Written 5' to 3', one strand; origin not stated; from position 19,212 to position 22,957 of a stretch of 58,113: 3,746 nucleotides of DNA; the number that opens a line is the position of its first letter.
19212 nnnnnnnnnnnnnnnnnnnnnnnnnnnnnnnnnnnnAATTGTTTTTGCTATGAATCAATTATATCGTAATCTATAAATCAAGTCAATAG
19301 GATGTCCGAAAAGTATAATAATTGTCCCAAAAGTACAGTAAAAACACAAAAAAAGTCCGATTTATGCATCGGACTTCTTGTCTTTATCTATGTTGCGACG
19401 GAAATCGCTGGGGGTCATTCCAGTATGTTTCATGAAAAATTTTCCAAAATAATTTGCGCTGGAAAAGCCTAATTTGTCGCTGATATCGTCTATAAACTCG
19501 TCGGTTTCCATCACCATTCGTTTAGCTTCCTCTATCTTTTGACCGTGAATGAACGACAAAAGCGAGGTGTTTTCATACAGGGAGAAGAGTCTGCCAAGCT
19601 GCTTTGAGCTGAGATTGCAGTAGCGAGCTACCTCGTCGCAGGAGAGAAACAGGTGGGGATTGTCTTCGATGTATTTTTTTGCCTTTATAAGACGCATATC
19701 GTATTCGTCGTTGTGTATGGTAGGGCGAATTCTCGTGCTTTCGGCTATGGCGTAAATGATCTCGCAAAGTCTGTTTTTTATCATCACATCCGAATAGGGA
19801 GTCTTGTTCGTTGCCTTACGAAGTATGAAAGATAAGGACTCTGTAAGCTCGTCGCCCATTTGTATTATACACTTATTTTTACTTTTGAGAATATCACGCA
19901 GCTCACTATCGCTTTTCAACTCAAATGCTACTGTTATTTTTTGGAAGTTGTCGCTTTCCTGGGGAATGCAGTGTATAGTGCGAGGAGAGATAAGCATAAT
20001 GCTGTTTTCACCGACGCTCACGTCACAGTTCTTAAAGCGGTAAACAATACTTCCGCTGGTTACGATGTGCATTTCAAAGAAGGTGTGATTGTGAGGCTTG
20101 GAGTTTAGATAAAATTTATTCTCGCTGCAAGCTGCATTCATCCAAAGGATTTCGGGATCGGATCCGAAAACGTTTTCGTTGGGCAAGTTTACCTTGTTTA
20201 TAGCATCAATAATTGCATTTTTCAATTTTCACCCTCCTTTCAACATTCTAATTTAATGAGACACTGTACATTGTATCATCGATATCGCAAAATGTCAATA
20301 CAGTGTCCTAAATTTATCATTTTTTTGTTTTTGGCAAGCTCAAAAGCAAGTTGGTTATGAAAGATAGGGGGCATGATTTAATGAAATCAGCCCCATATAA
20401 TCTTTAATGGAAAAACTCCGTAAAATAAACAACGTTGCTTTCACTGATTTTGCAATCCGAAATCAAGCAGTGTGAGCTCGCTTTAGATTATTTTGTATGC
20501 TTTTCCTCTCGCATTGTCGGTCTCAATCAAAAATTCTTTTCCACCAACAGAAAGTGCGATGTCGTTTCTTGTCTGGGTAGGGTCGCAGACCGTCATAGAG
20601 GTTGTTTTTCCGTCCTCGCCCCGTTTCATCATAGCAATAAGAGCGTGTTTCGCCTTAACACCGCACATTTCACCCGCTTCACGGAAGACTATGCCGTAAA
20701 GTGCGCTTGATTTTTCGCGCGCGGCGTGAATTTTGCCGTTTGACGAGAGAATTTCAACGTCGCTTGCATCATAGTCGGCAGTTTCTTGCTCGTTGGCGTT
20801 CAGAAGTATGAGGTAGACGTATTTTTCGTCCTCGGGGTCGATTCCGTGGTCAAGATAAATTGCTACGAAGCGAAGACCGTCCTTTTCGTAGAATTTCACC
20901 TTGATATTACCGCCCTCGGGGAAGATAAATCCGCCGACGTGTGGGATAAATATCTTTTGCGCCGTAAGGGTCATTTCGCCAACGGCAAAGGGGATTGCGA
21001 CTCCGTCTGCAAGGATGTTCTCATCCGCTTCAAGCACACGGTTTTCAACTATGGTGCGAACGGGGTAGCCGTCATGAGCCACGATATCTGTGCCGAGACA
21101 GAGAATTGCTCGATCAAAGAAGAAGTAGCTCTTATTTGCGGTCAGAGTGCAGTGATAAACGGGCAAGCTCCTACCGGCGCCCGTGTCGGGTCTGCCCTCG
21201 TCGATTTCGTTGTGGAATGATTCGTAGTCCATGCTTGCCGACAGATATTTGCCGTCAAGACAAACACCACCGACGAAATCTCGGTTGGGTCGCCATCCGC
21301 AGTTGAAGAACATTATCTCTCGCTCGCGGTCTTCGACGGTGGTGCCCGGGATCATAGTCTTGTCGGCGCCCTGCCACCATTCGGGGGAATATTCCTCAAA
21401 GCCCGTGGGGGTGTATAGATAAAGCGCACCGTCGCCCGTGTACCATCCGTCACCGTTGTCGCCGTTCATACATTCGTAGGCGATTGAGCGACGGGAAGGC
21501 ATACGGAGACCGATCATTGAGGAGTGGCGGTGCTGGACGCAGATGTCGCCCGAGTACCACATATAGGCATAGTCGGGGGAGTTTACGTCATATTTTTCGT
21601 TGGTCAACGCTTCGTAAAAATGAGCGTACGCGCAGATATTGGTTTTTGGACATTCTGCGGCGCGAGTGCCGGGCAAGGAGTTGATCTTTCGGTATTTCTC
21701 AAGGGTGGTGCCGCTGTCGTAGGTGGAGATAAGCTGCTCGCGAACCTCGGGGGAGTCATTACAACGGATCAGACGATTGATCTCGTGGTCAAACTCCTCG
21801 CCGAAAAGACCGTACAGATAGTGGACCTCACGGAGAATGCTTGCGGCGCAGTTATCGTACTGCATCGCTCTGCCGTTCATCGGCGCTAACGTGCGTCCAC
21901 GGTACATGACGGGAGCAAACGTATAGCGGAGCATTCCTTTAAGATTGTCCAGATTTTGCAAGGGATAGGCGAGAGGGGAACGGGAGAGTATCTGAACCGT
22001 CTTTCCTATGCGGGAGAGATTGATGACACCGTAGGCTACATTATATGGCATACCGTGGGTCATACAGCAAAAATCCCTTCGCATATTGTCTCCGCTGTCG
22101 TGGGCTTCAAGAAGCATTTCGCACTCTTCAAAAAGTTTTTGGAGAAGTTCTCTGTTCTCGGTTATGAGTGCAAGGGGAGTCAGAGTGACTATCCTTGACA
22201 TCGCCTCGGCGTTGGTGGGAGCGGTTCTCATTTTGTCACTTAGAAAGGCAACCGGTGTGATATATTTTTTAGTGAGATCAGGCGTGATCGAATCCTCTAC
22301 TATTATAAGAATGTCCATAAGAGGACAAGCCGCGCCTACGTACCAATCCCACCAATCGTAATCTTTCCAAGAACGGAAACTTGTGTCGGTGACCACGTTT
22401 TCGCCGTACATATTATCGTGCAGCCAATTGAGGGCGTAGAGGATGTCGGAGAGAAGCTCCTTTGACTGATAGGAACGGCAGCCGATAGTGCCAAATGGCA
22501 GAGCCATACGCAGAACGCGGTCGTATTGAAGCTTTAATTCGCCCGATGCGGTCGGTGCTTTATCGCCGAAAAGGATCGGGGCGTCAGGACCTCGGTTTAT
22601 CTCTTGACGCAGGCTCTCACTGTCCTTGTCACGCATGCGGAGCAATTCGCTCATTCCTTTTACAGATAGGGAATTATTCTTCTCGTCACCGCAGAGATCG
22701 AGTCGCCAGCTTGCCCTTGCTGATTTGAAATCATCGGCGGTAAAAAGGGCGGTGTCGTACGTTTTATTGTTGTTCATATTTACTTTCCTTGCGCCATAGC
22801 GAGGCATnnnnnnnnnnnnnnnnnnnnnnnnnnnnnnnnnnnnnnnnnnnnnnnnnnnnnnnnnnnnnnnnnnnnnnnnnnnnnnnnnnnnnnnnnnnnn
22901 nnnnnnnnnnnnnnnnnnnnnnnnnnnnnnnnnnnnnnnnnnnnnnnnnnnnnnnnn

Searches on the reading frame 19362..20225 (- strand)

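Call 78: search_protein_families(library=pfam, proteins=[window:19362-20225:-], max_evalue=0.0001)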
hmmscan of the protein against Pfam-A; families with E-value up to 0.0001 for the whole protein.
window:19362-20225:- (287 aa): 3 families
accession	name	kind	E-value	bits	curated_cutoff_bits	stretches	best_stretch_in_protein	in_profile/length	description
PF12833.13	HTH_18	-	5.2e-19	68.8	33.6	1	200-277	2-79/80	Helix-turn-helix domain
PF00165.29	HTH_AraC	-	1.9e-08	34.7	26.6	1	245-277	11-42/42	Bacterial regulatory helix-turn-helix proteins, AraC family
PF02311.25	AraC_binding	-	6.3e-07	29.6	21.1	1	43-153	17-131/135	AraC-like ligand binding domain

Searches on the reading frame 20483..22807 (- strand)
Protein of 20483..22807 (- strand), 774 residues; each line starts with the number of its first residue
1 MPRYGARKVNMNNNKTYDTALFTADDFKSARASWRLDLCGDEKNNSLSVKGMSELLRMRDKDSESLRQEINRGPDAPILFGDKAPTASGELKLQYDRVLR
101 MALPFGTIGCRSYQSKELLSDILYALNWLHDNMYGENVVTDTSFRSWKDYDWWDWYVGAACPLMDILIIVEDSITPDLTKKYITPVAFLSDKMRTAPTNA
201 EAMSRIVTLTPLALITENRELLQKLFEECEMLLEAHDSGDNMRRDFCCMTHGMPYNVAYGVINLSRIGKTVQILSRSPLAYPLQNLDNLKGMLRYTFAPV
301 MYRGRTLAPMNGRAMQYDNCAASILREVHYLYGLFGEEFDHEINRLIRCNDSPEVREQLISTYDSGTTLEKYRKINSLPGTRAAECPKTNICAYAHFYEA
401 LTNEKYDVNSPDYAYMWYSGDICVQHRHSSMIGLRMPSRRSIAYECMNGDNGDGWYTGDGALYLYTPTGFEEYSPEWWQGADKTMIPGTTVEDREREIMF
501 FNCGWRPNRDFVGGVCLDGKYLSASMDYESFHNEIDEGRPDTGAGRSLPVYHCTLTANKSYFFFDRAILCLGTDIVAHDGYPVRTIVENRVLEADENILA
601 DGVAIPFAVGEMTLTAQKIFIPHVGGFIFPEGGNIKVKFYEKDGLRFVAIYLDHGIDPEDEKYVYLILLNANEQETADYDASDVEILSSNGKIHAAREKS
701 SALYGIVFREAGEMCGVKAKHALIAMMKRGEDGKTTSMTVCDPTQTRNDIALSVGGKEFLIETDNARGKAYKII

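Call 78: search_protein_families(library=pfam, proteins=[window:20483-22807:-], max_evalue=0.0001)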
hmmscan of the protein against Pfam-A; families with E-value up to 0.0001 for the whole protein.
window:20483-22807:- (774 aa): 3 families
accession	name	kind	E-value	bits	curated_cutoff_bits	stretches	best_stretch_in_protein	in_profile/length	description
PF02278.25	Lyase_8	-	1.8e-43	149.3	27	1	416-665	3-247/254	Polysaccharide lyase family 8, super-sandwich domain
PF08124.17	Lyase_8_N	-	1.3e-25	90.7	24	1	34-315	1-284/323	Polysaccharide lyase family 8, N terminal alpha-helical domain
PF02884.22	Lyase_8_C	-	8.7e-08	32.9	22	1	685-748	1-66/69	Polysaccharide lyase family 8, C-terminal beta-sandwich domain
